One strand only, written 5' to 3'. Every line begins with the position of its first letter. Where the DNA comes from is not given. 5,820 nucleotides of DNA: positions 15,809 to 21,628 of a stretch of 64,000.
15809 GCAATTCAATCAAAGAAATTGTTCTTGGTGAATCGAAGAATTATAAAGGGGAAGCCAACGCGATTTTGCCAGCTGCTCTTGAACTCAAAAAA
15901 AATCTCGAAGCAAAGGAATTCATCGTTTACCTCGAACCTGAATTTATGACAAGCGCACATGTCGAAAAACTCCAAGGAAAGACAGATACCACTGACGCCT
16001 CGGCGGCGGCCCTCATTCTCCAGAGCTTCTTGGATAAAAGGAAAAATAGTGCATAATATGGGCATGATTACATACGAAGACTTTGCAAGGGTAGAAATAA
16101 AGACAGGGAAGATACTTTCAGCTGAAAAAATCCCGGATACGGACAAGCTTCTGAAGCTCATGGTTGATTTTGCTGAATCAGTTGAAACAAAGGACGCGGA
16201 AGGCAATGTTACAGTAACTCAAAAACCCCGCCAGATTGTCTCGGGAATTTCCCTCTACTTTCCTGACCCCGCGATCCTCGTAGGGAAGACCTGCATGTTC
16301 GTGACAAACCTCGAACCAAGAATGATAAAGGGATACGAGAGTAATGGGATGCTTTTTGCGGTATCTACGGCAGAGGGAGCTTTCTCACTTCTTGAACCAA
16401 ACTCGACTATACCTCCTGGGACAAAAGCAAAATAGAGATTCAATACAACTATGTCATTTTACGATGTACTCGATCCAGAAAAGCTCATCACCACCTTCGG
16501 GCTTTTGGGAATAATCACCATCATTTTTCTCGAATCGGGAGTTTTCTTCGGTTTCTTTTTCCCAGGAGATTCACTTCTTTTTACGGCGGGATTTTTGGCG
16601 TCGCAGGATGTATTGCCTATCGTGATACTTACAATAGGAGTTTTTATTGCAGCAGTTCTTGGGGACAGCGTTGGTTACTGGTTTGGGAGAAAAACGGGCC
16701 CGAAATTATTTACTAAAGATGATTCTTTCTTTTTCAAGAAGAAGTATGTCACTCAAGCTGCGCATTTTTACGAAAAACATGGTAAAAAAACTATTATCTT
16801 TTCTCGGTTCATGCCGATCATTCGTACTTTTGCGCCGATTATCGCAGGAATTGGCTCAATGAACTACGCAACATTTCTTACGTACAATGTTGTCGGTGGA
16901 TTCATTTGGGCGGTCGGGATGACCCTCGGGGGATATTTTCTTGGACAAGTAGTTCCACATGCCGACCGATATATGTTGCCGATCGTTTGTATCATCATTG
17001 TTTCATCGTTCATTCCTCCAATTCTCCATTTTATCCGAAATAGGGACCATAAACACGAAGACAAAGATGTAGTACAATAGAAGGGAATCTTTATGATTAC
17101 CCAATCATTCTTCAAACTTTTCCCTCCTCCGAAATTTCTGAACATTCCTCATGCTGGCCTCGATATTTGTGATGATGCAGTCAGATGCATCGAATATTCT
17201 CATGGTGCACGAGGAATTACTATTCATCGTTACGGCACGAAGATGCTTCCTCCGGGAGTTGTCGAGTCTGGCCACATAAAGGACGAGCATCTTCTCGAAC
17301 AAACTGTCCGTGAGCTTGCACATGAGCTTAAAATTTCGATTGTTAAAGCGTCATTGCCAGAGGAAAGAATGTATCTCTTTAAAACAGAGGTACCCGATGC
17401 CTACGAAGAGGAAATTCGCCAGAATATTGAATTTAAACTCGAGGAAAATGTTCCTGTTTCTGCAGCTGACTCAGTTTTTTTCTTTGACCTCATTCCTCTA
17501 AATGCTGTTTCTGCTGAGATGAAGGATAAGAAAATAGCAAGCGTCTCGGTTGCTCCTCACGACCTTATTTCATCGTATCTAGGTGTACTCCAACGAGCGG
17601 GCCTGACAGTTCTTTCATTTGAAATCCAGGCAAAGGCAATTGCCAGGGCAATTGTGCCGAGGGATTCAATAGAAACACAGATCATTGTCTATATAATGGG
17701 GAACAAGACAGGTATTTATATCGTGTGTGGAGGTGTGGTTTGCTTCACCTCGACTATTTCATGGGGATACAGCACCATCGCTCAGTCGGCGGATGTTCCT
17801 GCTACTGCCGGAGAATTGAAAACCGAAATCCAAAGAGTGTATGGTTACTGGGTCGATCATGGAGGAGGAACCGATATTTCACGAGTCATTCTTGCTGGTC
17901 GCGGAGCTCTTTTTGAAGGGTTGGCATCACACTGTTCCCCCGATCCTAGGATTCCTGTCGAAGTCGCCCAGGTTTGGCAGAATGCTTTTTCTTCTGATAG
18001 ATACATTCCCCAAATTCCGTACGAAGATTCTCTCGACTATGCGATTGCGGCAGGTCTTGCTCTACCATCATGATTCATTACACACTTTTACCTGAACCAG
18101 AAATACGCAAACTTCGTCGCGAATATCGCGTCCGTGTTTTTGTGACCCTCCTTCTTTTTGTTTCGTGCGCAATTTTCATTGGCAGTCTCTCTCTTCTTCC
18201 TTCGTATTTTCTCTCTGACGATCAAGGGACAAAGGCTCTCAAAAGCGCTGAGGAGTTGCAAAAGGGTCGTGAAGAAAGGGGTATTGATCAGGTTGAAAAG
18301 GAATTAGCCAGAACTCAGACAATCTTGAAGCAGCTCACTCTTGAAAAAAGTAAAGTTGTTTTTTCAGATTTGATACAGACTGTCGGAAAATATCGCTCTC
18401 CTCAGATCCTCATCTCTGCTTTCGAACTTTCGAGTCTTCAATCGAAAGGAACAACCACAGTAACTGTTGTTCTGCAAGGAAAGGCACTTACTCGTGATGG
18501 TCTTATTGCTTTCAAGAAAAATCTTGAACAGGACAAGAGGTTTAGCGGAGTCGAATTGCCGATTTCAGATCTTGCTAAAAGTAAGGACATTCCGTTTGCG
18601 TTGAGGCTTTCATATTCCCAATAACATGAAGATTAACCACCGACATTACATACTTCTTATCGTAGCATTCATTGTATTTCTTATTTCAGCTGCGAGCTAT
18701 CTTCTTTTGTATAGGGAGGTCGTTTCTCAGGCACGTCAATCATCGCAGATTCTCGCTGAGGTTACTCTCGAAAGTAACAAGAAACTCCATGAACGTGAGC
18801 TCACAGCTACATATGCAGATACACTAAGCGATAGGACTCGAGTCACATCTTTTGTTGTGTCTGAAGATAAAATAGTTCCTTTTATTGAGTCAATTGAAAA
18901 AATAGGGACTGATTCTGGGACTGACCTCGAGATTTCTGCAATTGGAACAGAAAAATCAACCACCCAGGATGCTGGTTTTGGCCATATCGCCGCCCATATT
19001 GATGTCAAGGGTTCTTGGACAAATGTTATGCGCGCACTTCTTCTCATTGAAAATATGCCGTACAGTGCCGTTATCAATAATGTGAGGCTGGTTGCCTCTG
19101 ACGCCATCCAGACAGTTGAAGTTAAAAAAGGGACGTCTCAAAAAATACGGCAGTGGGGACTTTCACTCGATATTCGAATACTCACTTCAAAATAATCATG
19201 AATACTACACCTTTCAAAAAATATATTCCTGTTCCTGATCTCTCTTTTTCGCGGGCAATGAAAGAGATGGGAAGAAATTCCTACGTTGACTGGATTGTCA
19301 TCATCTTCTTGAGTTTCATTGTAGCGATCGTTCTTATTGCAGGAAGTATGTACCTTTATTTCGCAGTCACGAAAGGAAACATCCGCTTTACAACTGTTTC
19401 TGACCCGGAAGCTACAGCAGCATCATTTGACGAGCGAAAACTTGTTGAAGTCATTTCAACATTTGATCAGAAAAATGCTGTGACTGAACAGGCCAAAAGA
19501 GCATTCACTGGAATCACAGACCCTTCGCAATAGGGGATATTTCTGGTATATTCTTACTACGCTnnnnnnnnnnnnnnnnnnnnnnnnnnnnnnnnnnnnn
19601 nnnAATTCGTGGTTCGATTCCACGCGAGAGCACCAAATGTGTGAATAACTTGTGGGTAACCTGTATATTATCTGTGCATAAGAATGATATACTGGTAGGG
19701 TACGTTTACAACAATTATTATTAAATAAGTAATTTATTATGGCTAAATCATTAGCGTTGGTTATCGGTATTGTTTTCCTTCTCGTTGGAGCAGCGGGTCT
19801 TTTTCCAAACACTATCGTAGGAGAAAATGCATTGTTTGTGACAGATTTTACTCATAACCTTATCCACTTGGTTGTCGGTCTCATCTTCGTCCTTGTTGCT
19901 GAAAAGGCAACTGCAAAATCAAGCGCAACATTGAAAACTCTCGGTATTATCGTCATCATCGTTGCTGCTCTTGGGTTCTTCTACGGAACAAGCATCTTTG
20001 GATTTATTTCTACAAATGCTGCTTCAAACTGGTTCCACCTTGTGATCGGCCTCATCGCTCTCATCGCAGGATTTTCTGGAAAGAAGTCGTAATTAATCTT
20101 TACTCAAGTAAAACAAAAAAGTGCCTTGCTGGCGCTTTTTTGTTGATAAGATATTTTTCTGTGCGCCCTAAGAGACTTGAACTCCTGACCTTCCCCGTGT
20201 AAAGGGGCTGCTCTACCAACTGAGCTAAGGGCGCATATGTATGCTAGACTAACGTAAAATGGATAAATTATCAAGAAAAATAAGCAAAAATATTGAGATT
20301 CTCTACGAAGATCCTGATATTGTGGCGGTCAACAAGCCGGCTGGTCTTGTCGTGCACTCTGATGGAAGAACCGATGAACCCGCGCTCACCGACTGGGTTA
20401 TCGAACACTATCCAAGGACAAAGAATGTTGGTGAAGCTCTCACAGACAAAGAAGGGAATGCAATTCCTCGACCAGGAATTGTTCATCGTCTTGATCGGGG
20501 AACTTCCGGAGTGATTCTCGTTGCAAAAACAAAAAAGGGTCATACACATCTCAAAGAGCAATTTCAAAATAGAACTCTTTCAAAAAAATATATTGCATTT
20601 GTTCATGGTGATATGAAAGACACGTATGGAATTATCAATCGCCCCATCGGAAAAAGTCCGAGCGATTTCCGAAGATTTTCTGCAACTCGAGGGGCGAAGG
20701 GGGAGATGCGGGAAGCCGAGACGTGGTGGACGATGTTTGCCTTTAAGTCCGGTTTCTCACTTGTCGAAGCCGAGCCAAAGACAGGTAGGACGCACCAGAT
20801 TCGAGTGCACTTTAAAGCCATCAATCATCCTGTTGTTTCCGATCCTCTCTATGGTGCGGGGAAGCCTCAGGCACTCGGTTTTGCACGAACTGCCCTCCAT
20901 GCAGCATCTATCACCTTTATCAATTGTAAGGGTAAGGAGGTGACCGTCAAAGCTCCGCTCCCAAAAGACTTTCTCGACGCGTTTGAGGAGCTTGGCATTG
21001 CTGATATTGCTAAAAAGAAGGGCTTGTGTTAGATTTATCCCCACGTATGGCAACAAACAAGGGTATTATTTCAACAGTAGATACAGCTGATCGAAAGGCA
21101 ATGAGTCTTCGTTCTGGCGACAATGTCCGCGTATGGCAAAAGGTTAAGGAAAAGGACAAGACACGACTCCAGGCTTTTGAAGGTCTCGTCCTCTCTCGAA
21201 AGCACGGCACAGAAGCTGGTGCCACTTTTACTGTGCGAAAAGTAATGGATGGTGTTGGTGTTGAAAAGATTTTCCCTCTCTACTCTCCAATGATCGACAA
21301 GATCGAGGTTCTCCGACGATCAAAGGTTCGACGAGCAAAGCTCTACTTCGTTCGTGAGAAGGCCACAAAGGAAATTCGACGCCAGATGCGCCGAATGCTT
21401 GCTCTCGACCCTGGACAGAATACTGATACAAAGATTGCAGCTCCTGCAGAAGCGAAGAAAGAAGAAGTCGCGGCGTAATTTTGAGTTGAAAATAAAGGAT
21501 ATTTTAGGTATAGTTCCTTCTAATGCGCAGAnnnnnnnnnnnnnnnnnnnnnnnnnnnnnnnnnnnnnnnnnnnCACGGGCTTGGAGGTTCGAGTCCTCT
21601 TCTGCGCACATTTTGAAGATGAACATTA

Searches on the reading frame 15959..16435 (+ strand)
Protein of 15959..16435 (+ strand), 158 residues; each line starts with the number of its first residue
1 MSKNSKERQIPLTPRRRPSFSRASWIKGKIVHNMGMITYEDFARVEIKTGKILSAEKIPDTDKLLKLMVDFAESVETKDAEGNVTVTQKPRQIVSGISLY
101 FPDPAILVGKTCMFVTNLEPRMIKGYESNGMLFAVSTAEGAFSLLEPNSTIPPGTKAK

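Call 30: search_protein_families(library=pfam, proteins=[window:15959-16435:+], max_evalue=0.0001)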
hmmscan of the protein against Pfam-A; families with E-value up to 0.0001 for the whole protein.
window:15959-16435:+ (158 aa): 1 family
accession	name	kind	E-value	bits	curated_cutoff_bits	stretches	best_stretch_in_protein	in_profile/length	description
PF01588.26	tRNA_bind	-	1.8e-19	70.1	27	1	47-156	1-96/96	Putative tRNA binding domain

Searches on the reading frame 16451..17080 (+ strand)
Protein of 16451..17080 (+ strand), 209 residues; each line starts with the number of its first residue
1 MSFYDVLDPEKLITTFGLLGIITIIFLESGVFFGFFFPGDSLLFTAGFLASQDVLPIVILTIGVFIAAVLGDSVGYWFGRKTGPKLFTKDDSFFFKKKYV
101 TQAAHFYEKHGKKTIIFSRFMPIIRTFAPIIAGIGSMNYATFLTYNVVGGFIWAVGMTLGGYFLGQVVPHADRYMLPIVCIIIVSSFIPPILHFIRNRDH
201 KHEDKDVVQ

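Call 30: search_protein_families(library=pfam, proteins=[window:16451-17080:+], max_evalue=0.0001)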
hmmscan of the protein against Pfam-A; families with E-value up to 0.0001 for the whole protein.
window:16451-17080:+ (209 aa): 1 family
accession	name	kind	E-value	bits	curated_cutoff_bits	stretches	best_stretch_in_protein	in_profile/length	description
PF09335.16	VTT_dom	-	1.4e-18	67.9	33.9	1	37-162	1-122/123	VTT domain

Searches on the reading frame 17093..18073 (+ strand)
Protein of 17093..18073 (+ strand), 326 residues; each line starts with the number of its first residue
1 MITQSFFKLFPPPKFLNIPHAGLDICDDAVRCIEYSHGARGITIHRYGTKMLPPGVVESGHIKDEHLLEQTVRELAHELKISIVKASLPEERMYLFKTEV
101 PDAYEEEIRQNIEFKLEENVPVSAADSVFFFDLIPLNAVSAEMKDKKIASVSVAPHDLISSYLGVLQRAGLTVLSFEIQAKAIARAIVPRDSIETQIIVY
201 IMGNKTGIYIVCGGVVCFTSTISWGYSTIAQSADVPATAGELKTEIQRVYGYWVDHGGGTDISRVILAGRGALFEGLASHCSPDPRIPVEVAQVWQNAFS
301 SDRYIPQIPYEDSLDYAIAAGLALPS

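Call 30: search_protein_families(library=pfam, proteins=[window:17093-18073:+], max_evalue=0.0001)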
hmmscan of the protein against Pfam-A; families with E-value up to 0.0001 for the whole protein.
window:17093-18073:+ (326 aa): 1 family
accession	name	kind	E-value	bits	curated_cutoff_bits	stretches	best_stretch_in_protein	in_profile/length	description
PF11104.14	PilM_2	-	1.3e-15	57.7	27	1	22-229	1-215/340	Type IV pilus assembly protein PilM;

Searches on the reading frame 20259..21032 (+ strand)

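Call 30: search_protein_families(library=pfam, proteins=[window:20259-21032:+], max_evalue=0.0001)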
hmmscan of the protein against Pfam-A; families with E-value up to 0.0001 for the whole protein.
window:20259-21032:+ (257 aa): 1 family
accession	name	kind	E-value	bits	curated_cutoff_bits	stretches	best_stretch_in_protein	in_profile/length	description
PF00849.27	PseudoU_synth_2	-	1.6e-33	116.5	26.8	1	21-186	2-151/152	RNA pseudouridylate synthase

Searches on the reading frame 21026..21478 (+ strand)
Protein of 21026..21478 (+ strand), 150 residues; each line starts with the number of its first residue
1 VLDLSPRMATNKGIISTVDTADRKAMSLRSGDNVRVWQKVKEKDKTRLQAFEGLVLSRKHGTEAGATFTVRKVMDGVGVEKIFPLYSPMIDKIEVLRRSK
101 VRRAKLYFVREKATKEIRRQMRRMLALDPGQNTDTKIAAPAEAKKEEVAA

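Call 30: search_protein_families(library=pfam, proteins=[window:21026-21478:+], max_evalue=0.0001)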
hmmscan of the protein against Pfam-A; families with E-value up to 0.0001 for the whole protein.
window:21026-21478:+ (150 aa): 1 family
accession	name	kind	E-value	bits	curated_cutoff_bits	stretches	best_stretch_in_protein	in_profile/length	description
PF01245.26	Ribosomal_L19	-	4.8e-35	120.3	22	1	22-118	12-107/111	Ribosomal protein L19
